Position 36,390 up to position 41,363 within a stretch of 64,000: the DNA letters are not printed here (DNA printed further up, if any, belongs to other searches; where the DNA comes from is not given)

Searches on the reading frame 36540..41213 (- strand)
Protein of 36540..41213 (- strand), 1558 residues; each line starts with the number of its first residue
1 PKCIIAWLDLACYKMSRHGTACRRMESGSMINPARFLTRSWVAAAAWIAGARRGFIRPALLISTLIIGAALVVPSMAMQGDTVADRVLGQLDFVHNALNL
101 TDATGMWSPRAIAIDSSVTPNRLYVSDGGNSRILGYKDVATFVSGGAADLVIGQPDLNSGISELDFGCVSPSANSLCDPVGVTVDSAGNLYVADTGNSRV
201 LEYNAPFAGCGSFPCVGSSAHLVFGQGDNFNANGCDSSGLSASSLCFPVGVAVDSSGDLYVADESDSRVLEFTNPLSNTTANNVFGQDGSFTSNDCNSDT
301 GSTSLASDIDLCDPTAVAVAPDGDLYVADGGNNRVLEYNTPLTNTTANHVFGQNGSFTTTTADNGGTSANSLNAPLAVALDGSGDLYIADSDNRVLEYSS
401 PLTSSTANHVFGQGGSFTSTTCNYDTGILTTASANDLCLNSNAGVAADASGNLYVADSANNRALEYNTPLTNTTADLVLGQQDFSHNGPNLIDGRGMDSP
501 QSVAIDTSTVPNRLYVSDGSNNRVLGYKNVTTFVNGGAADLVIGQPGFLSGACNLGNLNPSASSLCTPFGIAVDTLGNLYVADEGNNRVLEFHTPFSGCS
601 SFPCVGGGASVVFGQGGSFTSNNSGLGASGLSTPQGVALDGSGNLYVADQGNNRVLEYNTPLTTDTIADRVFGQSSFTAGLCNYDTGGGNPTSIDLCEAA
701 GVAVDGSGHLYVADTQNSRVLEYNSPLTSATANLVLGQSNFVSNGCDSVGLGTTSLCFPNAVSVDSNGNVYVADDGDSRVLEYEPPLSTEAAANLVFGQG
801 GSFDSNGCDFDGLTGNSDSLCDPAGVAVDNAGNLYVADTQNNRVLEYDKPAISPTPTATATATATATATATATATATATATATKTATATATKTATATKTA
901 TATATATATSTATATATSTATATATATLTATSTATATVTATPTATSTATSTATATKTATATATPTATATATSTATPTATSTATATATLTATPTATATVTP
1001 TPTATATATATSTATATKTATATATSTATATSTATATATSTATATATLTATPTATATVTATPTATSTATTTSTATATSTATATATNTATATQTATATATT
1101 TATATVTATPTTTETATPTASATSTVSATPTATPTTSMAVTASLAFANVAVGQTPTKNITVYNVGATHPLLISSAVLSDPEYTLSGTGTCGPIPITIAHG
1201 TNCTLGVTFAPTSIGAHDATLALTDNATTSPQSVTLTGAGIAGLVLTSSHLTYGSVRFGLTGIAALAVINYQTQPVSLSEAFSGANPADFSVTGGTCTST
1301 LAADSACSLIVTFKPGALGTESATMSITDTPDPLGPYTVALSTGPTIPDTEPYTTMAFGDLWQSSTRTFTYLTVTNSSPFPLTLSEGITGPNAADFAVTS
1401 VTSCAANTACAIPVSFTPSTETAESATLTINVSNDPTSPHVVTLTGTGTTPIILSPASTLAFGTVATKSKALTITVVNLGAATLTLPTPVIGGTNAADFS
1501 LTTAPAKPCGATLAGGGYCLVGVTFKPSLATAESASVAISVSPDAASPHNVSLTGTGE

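Call 8: search_protein_families(library=pfam, proteins=[window:36540-41213:-], max_evalue=0.0001)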
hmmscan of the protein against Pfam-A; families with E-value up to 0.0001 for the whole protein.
window:36540-41213:- (1558 aa): 9 families
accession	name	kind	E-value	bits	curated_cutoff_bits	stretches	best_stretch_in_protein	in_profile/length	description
PF01436.27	NHL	-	1.2e-71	233.8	20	6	176-201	1-26/28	NHL repeat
PF25021.1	TEN_NHL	-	6.7e-29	101.4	27.1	1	244-335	259-353/357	Teneurin NHL domain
PF22073.2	Cep192_D4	-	4.7e-28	98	35.5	1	1142-1240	9-111/112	Cep192 domain 4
PF06739.17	SBBP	-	3.8e-19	68.8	20.5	0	567-582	14-29/38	Beta-propeller repeat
PF15780.11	ASH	-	1.8e-09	38.1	27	1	1139-1232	9-97/98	Abnormal spindle-like microcephaly-assoc'd, ASPM-SPD-2-Hydin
PF24507.1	Ig_CFAP65_4th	-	3.5e-08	34.2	27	0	1372-1448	2-76/76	CFAP65, fourth Ig-like domain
PF06977.17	SdiA-regulated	-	3.8e-07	30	21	0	788-837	190-239/249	SdiA-regulated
PF22544.2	HYDIN_VesB_CFA65-like_Ig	-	1.2e-06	29.1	25.5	0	1144-1238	10-99/100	HYDIN/CFA65/VesB-like, Ig-like domain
PF13449.12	Phytase-like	-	2.1e-06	28.3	27.6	0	765-902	12-153/284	Esterase-like activity of phytase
